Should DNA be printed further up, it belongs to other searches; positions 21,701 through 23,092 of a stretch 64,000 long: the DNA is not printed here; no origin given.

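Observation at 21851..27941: Three-gene phosphorelay operon that ends in a receiver-MgtE Mg2+-channel fusion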

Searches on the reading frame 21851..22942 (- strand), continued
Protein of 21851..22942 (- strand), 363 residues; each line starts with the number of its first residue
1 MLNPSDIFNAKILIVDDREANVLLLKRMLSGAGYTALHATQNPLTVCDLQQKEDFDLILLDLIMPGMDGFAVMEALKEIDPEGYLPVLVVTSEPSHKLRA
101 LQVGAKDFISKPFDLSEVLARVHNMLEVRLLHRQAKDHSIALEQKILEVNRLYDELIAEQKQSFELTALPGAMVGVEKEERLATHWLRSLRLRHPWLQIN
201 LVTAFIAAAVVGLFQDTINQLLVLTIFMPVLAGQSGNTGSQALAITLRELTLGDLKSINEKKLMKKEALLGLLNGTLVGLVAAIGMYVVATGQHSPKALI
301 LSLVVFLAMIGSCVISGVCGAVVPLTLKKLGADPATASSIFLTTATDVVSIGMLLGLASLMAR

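Call 27: search_solved_structures(query=window:21851-22942:-, max_evalue=1e-8, show_alignments=2)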
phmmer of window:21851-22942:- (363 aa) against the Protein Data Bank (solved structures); distinct sequences matched with E-value up to 1e-8: 122 (the best 60 are shown).
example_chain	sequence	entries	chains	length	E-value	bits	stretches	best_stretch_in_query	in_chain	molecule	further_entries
9g85_A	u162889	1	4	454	1e-26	97.4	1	9-133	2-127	Response regulator PleD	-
2wb4_A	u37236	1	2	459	1.1e-26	97.3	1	9-133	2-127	DIGUANYLATE CYCLASE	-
9g86_A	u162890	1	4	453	1.5e-26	96.8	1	10-133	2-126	Response regulator PleD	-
1w25_A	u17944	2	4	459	1.6e-26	96.8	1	10-133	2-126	STALKED-CELL DIFFERENTIATION CONTROLLING PROTEIN | RESPONSE REGULATOR PLED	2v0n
6zxc_A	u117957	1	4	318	1.2e-17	67.6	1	10-183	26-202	Putative GGDEF/response regulator receiver domain protein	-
6zxb_A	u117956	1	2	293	1.7e-17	67.1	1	11-184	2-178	Putative GGDEF/response regulator receiver domain protein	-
6zxm_A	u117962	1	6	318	2.5e-17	66.6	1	10-178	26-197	Putative GGDEF/response regulator receiver domain protein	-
6er7_A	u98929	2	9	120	5.7e-15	58.8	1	10-126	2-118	120aa long hypothetical chemotaxis protein (CheY)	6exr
2jvj_A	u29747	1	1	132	6.9e-15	58.5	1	8-128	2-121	Sporulation initiation phosphotransferase F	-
3m6m_D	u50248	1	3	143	9e-15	58.2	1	9-121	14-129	Sensory/regulatory protein rpfC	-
1pey_A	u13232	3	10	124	9.1e-15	58.1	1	8-126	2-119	Sporulation initiation phosphotransferase F | SPORULATION RESPONSE REGULATORY PROTEIN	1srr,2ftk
1mvo_A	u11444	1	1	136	1e-14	58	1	8-127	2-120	PhoP response regulator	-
3q15_C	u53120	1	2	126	1e-14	58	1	7-126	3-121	Sporulation initiation phosphotransferase F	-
2jvi_A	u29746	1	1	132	1.6e-14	57.3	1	8-128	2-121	Sporulation initiation phosphotransferase F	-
1fsp_A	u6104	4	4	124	1.7e-14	57.2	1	8-126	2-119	STAGE 0 SPORULATION PROTEIN F | SPORULATION RESPONSE REGULATORY PROTEIN | Sporulation initiation phosphotransferase F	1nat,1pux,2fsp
2yvx_A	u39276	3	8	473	4.5e-14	55.9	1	186-361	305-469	Mg2+ transporter MgtE | Magnesium transporter MgtE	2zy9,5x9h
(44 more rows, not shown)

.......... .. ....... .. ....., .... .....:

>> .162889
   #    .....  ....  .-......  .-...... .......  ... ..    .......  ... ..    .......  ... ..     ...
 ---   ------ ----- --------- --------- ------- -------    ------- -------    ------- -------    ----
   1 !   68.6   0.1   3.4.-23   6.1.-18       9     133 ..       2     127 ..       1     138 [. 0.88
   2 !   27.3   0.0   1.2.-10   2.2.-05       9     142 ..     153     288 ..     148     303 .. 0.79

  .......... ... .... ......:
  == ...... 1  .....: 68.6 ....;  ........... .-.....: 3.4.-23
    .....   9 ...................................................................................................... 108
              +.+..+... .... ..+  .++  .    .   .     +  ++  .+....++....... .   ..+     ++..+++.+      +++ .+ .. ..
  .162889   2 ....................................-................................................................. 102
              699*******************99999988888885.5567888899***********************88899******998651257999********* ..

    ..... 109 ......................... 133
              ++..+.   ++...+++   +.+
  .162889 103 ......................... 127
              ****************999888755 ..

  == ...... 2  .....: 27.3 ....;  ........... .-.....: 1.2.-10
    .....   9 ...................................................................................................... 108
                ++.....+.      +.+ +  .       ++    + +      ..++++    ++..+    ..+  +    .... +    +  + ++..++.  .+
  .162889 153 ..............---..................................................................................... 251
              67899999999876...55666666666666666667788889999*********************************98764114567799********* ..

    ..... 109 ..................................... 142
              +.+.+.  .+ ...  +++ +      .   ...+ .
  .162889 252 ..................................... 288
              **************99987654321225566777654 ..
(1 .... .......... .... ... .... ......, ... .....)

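Call 31: search_protein_families(library=pfam, proteins=[L006:7930-8898:+, L006:8867-9973:+, L006:10001-11134:+, L006:11160-12296:+, L002:5294-6319:+, L017:1380-2486:+, L017:2483-3436:+, L017:3497-4624:+, L004:5841-6965:+, L006:2602-6342:+], max_evalue=0.00001)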
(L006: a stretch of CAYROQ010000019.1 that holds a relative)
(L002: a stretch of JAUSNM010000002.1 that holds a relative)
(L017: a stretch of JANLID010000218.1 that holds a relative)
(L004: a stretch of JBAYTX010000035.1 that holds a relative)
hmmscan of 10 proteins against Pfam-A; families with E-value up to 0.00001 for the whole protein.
L006:7930-8898:+ (322 aa): 1 family
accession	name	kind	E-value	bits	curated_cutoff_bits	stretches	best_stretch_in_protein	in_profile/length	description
PF00072.30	Response_reg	-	3.5e-49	166.1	30.2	2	12-122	1-110/111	Response regulator receiver domain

L006:8867-9973:+ (368 aa): 3 families
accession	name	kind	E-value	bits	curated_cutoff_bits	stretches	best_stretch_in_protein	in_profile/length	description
PF13487.12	HD_5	-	2.4e-35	122.2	27.2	1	178-346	3-168/170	HD domain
PF00072.30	Response_reg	-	8.3e-26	90.8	30.2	1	26-136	1-110/111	Response regulator receiver domain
PF01966.28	HD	-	6.4e-19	68.8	22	1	191-312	3-115/116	HD domain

L006:10001-11134:+ (377 aa): 2 families
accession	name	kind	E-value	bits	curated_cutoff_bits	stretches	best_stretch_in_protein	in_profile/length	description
PF00072.30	Response_reg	-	9.7e-26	90.6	30.2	1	12-122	1-110/111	Response regulator receiver domain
PF01769.21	MgtE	-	1.5e-23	83.9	27.6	1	242-371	1-125/125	Divalent cation transporter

L006:11160-12296:+ (378 aa): 2 families
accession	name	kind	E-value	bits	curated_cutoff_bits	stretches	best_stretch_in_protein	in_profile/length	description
PF00211.25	Guanylate_cyc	-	8.2e-64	215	21.9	1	190-367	4-182/183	Adenylate and Guanylate cyclase catalytic domain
PF00072.30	Response_reg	-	2.4e-24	86.1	30.2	1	12-123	1-111/111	Response regulator receiver domain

L002:5294-6319:+ (341 aa): 2 families
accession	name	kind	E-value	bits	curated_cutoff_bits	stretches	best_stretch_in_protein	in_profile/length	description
PF00990.26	GGDEF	-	8.6e-52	175.6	23.8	1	169-325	1-160/161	Diguanylate cyclase, GGDEF domain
PF00072.30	Response_reg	-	6.1e-23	81.5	30.2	1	35-145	1-110/111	Response regulator receiver domain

L017:1380-2486:+ (368 aa): 3 families
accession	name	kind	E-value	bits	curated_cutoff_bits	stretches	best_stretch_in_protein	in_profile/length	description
PF13487.12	HD_5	-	1.1e-31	110.3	27.2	1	164-321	3-161/170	HD domain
PF00072.30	Response_reg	-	8.5e-26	90.8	30.2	1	12-122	1-110/111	Response regulator receiver domain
PF01966.28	HD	-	1.2e-19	71.1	22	1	177-298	3-115/116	HD domain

L017:2483-3436:+ (317 aa): 2 families
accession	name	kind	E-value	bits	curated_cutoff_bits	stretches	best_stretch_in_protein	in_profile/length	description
PF00990.26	GGDEF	-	3.4e-49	167.2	23.8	1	146-303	1-160/161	Diguanylate cyclase, GGDEF domain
PF00072.30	Response_reg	-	4.7e-25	88.4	30.2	1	12-122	1-110/111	Response regulator receiver domain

L017:3497-4624:+ (375 aa): 2 families
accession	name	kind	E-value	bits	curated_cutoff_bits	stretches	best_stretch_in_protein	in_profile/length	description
PF00211.25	Guanylate_cyc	-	2.8e-67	226.3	21.9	1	189-367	3-182/183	Adenylate and Guanylate cyclase catalytic domain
PF00072.30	Response_reg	-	2.3e-25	89.3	30.2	1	12-122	1-110/111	Response regulator receiver domain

L004:5841-6965:+ (374 aa): 2 families
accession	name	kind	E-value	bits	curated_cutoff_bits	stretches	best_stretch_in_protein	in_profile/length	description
PF00211.25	Guanylate_cyc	-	5.5e-62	209.1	21.9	1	192-371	3-183/183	Adenylate and Guanylate cyclase catalytic domain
PF00072.30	Response_reg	-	5.6e-26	91.3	30.2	1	23-133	1-110/111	Response regulator receiver domain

L006:2602-6342:+ (1246 aa): 11 families
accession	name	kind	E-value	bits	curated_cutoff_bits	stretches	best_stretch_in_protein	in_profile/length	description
PF00072.30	Response_reg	-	5.4e-51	171.9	30.2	2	909-1020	1-110/111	Response regulator receiver domain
PF05227.19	CHASE3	-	2.5e-32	112.1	28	1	37-168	3-135/138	CHASE3 domain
PF00989.32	PAS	-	8.9e-31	106.7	22.6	2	245-359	3-113/113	PAS fold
PF08448.16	PAS_4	-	1.1e-26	93.6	23.1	2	384-488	5-110/110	PAS fold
PF02518.31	HATPase_c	-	3.1e-26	92.4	26.4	1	625-738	1-108/111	Histidine kinase-, DNA gyrase B-, and HSP90-like ATPase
PF13426.13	PAS_9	-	1.4e-24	86.8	27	2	385-485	2-103/103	PAS domain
PF00512.31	HisKA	-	6.6e-20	71.4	26.9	1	513-578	1-66/66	His Kinase A (phospho-acceptor) domain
PF01627.28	Hpt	-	3.1e-13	50.2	24.6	1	1070-1146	2-73/84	Hpt domain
PF13188.13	PAS_8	-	4.4e-09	36.4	21.8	0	377-419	4-47/65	PAS domain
PF08447.18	PAS_3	-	1.4e-08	35.3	25.6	0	269-352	5-85/89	PAS fold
PF24820.1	Diguanyl_cycl_sensor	-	4.1e-06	27.1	28.1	0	379-465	1-85/109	Diguanylate cyclase-like sensor domain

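Call 41: predict_structure(alignment_id=A1)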
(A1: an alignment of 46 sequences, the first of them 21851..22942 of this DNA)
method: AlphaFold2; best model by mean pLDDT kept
length: 363 residues; sequences in the alignment: 46
mean_pLDDT: 69.1   pTM: 0.42
mean pLDDT of the five models: 69.1, 68.4, 65.9, 65.5, 54.0
residues with pLDDT >= 90: 22; 70-90: 140; 50-70: 160; < 50: 41
segments of 3 or more residues with pLDDT < 50: 162-182, 184-192
pLDDT, mean of each block of 10 residues (from residue 1): 79 90 91 90 85 88 78 81 77 80 80 86 87 83 84 74 42 44 49 51 55 57 56 52 57 57 62 66 69 68 70 65 59 51 61 66 58
secondary structure, 60 per line:
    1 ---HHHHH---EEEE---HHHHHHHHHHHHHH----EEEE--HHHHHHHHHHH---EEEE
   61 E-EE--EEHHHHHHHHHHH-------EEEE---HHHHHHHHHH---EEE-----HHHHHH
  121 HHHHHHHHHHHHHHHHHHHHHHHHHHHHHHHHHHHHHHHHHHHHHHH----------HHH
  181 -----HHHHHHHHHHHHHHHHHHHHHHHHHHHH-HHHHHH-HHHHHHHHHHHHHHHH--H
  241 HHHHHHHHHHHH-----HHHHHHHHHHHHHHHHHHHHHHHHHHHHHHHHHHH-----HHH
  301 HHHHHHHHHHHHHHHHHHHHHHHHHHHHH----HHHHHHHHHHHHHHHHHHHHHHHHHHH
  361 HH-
elements in order: H4-8 E12-15 H19-32 E37-40 H43-53 E57-61 H69-79 E87-90 H94-103 E107-109 H115-167 H186-213 H215-220 H222-237 H240-252 H258-292 H298-329 H334-362

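Call 59: search_protein_representatives(protein=window:21851-22942:-)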
Query: 363 residues. Proteins with E-value up to 0.001 (for the whole library): 453876; up to 1e-10: 62141; up to 1e-30: 854. The best 150 are listed.
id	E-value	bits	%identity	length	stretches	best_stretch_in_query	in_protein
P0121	1.6e-137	474.8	67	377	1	3-362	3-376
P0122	1.0e-90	321.0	56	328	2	2-132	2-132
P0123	3.5e-78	279.7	69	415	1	160-360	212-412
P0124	5.2e-78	279.2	65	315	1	161-360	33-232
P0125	2.1e-73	264.0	62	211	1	160-363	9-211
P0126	5.4e-72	259.4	61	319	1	162-363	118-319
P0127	2.6e-70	253.9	66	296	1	162-345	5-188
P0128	3.0e-70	253.7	64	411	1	164-361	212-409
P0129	4.8e-66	239.9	62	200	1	4-214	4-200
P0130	6.8e-66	239.4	58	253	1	160-359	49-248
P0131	8.2e-66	239.1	41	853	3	1-157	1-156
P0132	1.5e-63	231.7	58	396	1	163-360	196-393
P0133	2.7e-63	230.8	65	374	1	160-329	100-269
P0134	1.7e-62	228.2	65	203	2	152-321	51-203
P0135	2.9e-62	227.5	58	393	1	160-361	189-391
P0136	4.4e-62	226.8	57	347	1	162-360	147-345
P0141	1.9e-61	224.8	48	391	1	129-359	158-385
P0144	2.3e-60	221.2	48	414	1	112-360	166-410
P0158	6.2e-54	200.0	48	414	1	133-358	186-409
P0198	3.7e-50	187.7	42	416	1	111-358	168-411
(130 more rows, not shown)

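Call 60: search_protein_families(library=pfam, proteins=[P0121, P0122, P0123, P0128, P0132, P0136, P0141, P0144, P0158, P0198], max_evalue=0.001)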
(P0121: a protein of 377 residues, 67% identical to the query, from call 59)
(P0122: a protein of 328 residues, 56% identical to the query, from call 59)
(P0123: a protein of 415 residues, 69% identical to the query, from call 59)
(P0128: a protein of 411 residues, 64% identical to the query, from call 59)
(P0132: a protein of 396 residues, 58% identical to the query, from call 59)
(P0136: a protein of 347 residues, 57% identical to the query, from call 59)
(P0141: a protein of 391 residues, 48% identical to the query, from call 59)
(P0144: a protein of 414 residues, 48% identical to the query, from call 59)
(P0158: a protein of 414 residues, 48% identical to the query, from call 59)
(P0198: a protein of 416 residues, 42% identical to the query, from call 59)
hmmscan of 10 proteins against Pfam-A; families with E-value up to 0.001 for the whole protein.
P0121 (377 aa): 2 families
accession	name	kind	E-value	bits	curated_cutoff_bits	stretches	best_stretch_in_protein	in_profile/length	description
PF01769.21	MgtE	-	1.9e-25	90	27.6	1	243-371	2-125/125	Divalent cation transporter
PF00072.30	Response_reg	-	6.2e-24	84.7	30.2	1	12-122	1-110/111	Response regulator receiver domain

P0122 (328 aa): 2 families
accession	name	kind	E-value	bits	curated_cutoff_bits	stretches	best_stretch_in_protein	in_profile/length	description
PF01769.21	MgtE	-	2.1e-31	109.2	27.6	1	196-319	1-125/125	Divalent cation transporter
PF00072.30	Response_reg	-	3e-26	92.2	30.2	1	12-122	1-110/111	Response regulator receiver domain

P0123 (415 aa): 2 families
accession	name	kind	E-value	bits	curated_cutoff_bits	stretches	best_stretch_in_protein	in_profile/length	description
PF01769.21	MgtE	-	3e-24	86.1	27.6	1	280-409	1-125/125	Divalent cation transporter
PF00571.33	CBS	-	4.6e-19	68.9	24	2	160-206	1-47/57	CBS domain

P0128 (411 aa): 3 families
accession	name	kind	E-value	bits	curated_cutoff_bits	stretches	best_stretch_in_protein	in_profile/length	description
PF01769.21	MgtE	-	4e-26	92.2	27.6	1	276-405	1-125/125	Divalent cation transporter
PF00571.33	CBS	-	5e-15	56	24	2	158-201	3-46/57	CBS domain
PF03448.22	MgtE_N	-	0.00054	20.9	25.9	0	28-87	3-62/102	MgtE intracellular N domain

P0132 (396 aa): 2 families
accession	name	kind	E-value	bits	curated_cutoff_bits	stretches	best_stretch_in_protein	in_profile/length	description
PF01769.21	MgtE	-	1.3e-26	93.8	27.6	1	261-389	1-124/125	Divalent cation transporter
PF00571.33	CBS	-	8.7e-13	48.8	24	2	79-135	2-54/57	CBS domain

P0136 (347 aa): 2 families
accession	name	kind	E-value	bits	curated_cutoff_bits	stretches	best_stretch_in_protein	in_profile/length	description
PF01769.21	MgtE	-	8.2e-28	97.6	27.6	1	213-341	1-124/125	Divalent cation transporter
PF00571.33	CBS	-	1.3e-16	61.1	24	2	94-139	2-47/57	CBS domain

P0141 (391 aa): 2 families
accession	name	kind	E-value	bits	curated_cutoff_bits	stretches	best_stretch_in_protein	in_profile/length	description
PF01769.21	MgtE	-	5.9e-23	81.9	27.6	1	255-382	1-124/125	Divalent cation transporter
PF00571.33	CBS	-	9.2e-12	45.5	24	1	72-128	1-53/57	CBS domain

P0144 (414 aa): 2 families
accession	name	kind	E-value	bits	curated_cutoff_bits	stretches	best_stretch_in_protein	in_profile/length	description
PF01769.21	MgtE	-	1.3e-23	84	27.6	1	278-407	1-125/125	Divalent cation transporter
PF00571.33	CBS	-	2.3e-15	57.1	24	2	158-206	1-49/57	CBS domain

P0158 (414 aa): 4 families
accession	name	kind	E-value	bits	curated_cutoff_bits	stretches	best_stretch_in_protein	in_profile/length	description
PF01769.21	MgtE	-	5.7e-20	72.3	27.6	1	279-407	1-124/125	Divalent cation transporter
PF00571.33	CBS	-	6.3e-11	42.9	24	1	96-153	1-54/57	CBS domain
PF03448.22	MgtE_N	-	5.1e-05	24.2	25.9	1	32-93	40-101/102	MgtE intracellular N domain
PF14841.11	FliG_M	-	0.00058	20.5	25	0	33-74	3-44/76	FliG middle domain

P0198 (416 aa): 3 families
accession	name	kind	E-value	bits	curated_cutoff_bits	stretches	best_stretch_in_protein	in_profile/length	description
PF01769.21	MgtE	-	3.3e-21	76.3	27.6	1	282-409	2-124/125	Divalent cation transporter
PF00571.33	CBS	-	3e-13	50.3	24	2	98-156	1-55/57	CBS domain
PF03448.22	MgtE_N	-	0.00016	22.6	25.9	1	30-95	36-101/102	MgtE intracellular N domain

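Call 78: predict_structure(alignment_id=A4)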
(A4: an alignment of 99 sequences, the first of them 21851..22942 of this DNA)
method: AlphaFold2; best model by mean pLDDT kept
length: 363 residues; sequences in the alignment: 99
mean_pLDDT: 85.9   pTM: 0.50
mean pLDDT of the five models: 85.9, 83.4, 82.4, 82.3, 80.3
residues with pLDDT >= 90: 152; 70-90: 182; 50-70: 22; < 50: 7
segments of 3 or more residues with pLDDT < 50: 166-172
pLDDT, mean of each block of 10 residues (from residue 1): 86 94 95 94 91 93 83 87 85 86 86 92 92 89 88 80 51 56 84 86 88 86 87 90 84 66 91 95 94 88 94 93 85 76 88 90 79
secondary structure, 60 per line:
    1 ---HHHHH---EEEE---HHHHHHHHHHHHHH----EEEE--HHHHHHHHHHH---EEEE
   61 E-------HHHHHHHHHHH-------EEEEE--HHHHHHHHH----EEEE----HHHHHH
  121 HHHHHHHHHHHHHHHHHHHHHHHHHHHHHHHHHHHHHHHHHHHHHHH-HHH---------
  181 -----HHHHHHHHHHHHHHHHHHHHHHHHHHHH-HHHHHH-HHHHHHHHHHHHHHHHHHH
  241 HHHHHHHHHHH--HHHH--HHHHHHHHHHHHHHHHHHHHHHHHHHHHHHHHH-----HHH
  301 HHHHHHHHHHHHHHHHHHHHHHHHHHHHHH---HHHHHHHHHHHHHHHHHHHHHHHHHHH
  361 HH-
elements in order: H4-8 E12-15 H19-32 E37-40 H43-53 E57-61 H69-79 E87-91 H94-102 E107-110 H115-167 H186-213 H215-220 H222-251 H254-257 H260-292 H298-330 H334-362
